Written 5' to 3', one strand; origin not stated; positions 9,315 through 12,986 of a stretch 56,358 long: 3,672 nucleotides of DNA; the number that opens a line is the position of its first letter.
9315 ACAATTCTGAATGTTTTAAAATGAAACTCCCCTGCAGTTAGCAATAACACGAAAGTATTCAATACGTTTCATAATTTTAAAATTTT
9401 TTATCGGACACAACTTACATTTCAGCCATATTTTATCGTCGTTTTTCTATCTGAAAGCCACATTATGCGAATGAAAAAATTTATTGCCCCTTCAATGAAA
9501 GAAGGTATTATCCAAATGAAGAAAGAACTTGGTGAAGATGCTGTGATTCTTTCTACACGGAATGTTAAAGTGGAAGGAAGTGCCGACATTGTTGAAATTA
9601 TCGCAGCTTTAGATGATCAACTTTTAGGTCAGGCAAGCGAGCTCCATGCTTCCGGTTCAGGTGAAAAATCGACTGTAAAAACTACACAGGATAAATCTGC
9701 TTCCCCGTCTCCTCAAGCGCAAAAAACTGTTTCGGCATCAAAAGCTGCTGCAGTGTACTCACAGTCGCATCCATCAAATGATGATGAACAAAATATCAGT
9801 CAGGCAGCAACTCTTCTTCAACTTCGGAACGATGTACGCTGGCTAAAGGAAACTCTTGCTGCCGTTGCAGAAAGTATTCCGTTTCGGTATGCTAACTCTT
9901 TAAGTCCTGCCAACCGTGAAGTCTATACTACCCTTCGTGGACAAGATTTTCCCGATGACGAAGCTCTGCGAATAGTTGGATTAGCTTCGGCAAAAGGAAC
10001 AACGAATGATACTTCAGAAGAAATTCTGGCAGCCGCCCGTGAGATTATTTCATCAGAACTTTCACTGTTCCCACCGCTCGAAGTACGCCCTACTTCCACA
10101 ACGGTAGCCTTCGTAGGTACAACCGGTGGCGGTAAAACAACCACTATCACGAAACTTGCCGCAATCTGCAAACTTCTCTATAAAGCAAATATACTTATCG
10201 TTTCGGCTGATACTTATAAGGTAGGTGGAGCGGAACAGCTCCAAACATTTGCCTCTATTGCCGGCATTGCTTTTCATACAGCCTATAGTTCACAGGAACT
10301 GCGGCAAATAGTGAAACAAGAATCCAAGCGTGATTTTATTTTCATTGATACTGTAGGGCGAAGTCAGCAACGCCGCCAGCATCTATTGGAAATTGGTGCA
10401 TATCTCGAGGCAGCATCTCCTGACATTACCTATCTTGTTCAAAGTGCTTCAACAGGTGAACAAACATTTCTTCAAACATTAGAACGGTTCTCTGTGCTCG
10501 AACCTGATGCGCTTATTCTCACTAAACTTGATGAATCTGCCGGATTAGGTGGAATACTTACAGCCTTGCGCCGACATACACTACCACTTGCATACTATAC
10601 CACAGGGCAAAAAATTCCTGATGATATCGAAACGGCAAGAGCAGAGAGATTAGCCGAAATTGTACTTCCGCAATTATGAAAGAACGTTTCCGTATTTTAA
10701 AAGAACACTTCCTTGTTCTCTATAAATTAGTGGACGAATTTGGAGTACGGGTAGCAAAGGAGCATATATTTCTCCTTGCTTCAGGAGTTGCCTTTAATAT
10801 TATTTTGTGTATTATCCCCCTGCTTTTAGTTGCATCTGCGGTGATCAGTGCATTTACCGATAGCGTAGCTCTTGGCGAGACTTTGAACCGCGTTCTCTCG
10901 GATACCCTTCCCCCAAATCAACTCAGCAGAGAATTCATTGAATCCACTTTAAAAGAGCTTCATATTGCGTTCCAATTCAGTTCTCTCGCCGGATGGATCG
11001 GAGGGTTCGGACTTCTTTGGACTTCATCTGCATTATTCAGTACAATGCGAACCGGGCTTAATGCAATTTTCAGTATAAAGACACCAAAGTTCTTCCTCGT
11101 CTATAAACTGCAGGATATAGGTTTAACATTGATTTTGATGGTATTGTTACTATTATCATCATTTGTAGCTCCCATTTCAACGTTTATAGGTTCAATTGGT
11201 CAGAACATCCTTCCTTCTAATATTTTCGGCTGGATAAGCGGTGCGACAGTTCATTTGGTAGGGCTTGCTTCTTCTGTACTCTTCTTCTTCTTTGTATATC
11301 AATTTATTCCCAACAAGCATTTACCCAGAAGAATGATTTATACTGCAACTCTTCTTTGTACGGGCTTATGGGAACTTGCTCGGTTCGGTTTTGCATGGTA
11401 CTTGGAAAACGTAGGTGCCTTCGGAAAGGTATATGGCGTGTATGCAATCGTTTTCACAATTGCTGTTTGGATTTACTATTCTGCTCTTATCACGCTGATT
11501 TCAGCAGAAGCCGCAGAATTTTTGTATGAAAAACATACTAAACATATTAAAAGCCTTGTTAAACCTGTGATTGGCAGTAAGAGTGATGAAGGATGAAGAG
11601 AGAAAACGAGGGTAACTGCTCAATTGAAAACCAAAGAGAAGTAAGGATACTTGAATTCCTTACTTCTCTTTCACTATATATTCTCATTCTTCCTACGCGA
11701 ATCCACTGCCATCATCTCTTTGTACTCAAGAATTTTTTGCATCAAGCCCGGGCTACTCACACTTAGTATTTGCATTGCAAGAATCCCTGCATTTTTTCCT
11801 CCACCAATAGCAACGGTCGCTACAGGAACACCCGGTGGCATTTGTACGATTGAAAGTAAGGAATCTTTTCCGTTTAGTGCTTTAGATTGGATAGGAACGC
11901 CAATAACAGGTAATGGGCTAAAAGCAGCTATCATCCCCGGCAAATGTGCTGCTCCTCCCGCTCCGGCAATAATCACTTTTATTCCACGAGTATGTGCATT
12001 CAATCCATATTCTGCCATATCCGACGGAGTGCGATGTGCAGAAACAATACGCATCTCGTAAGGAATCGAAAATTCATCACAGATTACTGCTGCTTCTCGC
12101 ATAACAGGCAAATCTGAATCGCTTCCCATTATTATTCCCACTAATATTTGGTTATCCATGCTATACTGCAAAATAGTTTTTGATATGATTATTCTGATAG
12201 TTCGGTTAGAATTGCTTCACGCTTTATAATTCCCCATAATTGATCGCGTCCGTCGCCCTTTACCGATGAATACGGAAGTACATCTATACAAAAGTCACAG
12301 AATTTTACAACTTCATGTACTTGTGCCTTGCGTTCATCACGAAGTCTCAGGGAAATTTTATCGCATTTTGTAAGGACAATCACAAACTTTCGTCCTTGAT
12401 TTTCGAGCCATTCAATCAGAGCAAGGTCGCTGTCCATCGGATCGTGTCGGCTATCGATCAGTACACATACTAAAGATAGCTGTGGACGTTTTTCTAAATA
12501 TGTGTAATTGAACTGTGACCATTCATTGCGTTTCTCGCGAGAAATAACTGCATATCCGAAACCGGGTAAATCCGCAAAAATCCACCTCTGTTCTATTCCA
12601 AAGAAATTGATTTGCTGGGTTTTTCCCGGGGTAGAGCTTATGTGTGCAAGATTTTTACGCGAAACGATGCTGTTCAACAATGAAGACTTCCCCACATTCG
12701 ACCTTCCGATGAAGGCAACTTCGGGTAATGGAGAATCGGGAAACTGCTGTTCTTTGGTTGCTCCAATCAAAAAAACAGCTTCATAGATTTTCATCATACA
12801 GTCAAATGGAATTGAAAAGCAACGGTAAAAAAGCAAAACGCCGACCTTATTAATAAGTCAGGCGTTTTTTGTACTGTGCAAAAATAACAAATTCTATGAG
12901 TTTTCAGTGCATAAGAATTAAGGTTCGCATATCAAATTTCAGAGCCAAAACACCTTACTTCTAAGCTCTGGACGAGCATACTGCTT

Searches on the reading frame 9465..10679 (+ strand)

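Call 14: search_protein_families(library=pfam, proteins=[window:9465-10679:+], max_evalue=0.0001)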
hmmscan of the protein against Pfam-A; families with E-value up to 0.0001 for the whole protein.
window:9465-10679:+ (404 aa): 1 family
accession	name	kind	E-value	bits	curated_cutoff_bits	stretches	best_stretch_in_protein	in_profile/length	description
PF00448.28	SRP54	-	4e-40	138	22.7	1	213-400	3-194/196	SRP54-type protein, GTPase domain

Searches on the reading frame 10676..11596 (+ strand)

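Call 14: search_protein_families(library=pfam, proteins=[window:10676-11596:+], max_evalue=0.0001)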
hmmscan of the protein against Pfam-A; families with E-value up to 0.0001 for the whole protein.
window:10676-11596:+ (306 aa): 1 family
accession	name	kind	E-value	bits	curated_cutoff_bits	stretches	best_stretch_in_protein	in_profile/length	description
PF03631.20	Virul_fac_BrkB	-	9.9e-41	140.5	33.7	1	29-285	3-257/259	Virulence factor BrkB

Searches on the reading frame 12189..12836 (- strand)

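Call 14: search_protein_families(library=pfam, proteins=[window:12189-12836:-], max_evalue=0.0001)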
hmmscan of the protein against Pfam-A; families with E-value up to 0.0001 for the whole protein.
window:12189-12836:- (215 aa): 5 families
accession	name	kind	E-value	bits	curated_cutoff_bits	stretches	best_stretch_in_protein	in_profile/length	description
PF01926.29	MMR_HSR1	-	6.3e-21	75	21.9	1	39-157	1-113/113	50S ribosome-binding GTPase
PF02421.24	FeoB_N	-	3.8e-08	33.4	27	1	39-200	2-152/156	Ferrous iron transport protein B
PF03193.22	RsgA_GTPase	-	1.9e-07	31.5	30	1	40-94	109-169/174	RsgA GTPase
PF00009.33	GTP_EFTU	-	1.5e-06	28.4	26.5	0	119-203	92-181/188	Elongation factor Tu GTP binding domain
PF00350.29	Dynamin_N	-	2.8e-05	24.6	27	0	40-63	1-24/168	Dynamin family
